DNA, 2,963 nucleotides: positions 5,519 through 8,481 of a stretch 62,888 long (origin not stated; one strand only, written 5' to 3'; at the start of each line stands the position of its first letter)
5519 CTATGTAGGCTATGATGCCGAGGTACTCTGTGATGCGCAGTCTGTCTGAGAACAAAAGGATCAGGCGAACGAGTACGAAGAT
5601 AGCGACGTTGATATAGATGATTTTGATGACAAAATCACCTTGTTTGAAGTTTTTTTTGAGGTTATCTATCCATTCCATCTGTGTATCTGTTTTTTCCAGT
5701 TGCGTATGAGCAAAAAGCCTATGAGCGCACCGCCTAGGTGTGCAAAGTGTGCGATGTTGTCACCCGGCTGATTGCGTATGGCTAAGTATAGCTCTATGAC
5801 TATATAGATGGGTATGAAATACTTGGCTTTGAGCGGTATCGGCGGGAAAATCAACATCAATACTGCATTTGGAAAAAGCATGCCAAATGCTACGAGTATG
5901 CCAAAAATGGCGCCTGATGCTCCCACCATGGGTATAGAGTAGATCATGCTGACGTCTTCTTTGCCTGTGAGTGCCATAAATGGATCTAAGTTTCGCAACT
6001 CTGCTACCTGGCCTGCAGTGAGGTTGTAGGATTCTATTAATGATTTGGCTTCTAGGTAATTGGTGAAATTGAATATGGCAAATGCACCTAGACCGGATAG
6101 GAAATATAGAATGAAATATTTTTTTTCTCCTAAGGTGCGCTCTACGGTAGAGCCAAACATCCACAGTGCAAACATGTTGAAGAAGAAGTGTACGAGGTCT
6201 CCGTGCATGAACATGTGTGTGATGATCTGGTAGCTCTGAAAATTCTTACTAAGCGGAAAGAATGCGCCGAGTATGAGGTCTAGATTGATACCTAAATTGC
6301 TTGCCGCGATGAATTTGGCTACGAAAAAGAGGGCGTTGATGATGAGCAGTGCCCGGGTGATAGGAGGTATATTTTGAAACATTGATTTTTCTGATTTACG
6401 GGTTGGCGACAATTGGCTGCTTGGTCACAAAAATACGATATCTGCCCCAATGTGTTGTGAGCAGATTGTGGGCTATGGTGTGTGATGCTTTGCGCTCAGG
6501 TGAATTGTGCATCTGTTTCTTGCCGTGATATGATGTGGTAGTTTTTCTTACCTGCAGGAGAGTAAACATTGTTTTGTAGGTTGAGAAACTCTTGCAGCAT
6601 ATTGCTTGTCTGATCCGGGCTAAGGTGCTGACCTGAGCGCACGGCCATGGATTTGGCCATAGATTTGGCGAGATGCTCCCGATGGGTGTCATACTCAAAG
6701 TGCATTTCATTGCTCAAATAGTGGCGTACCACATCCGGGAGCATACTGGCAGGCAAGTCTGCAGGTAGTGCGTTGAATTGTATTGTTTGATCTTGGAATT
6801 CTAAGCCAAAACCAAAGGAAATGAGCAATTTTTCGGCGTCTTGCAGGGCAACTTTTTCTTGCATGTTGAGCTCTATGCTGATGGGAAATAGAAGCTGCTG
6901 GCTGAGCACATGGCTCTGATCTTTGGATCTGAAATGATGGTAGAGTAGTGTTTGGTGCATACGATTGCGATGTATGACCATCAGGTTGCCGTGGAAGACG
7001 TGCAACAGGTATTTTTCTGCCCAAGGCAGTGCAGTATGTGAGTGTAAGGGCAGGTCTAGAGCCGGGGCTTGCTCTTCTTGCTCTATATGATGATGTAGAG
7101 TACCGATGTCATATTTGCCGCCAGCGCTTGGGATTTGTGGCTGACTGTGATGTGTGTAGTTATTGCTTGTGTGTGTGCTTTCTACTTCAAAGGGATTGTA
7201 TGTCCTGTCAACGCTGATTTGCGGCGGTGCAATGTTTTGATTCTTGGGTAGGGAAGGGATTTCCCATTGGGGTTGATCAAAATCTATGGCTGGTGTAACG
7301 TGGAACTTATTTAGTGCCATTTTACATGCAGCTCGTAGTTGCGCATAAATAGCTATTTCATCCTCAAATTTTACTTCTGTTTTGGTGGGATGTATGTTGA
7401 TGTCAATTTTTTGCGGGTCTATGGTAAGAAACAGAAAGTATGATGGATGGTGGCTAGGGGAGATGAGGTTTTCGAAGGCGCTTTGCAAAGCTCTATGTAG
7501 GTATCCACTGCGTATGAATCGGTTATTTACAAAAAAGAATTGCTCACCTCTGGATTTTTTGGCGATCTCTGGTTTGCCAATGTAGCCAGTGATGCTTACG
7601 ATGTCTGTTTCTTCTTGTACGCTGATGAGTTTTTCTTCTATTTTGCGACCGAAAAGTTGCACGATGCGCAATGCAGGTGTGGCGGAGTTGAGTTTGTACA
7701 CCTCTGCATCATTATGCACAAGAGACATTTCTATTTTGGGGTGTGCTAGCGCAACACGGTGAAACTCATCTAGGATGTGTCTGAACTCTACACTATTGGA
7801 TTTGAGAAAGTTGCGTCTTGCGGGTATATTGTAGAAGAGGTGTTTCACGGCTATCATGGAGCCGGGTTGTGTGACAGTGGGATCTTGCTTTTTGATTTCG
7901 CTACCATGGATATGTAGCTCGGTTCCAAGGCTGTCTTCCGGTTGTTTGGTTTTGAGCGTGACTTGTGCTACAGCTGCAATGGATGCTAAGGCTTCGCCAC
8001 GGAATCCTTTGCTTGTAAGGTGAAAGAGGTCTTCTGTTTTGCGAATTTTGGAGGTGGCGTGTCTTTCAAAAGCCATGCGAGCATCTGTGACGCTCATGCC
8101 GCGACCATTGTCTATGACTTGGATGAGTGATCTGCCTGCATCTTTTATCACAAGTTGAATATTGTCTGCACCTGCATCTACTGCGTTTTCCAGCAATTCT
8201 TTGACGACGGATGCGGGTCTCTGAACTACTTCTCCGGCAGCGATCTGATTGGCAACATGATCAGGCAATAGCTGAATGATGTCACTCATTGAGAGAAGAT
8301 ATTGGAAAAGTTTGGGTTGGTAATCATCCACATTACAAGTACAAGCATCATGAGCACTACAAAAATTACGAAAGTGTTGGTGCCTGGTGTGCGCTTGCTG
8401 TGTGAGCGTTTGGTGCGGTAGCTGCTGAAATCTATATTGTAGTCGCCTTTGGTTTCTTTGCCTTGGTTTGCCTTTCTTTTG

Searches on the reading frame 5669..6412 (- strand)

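Call 14: search_protein_families(library=pfam, proteins=[window:5669-6412:-])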
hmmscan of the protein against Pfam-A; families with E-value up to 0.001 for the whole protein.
window:5669-6412:- (248 aa): 2 families
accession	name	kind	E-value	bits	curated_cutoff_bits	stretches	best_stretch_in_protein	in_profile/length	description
PF01694.28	Rhomboid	-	1.8e-29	103.3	22.6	1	59-236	3-137/143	Rhomboid domain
PF08551.15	DUF1751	-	0.00092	20.2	22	0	61-110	9-58/99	Eukaryotic integral membrane protein (DUF1751)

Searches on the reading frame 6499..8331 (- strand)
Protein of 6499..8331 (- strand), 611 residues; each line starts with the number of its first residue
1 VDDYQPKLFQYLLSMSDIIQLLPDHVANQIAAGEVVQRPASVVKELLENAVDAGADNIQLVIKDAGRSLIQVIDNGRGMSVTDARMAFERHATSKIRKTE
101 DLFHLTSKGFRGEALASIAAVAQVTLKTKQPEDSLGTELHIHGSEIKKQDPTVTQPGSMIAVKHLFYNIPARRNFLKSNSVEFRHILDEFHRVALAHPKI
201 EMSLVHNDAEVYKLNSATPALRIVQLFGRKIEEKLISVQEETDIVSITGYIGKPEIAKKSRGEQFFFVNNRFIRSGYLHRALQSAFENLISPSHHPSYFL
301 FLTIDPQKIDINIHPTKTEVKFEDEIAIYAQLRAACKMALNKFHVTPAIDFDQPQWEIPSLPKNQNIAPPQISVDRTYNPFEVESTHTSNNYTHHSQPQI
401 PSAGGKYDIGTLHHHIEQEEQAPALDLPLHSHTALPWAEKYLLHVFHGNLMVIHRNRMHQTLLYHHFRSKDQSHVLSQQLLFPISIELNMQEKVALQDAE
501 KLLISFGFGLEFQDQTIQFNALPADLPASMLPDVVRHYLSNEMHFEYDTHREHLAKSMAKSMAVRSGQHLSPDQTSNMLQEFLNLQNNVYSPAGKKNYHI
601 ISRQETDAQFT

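Call 14: search_protein_families(library=pfam, proteins=[window:6499-8331:-])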
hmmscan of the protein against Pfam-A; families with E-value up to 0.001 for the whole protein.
window:6499-8331:- (611 aa): 4 families
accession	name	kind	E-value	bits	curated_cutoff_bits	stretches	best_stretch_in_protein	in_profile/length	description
PF01119.25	DNA_mis_repair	-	7e-36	122.9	26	1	224-340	2-118/119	DNA mismatch repair protein, C-terminal domain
PF08676.16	MutL_C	-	1.6e-16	60.7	25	1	439-570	6-142/142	MutL C terminal dimerisation domain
PF13589.12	HATPase_c_3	-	6.6e-13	49.3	25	1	40-145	4-109/137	Histidine kinase-, DNA gyrase B-, and HSP90-like ATPase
PF02518.31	HATPase_c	-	3.2e-08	34.4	26.4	1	38-95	5-64/111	Histidine kinase-, DNA gyrase B-, and HSP90-like ATPase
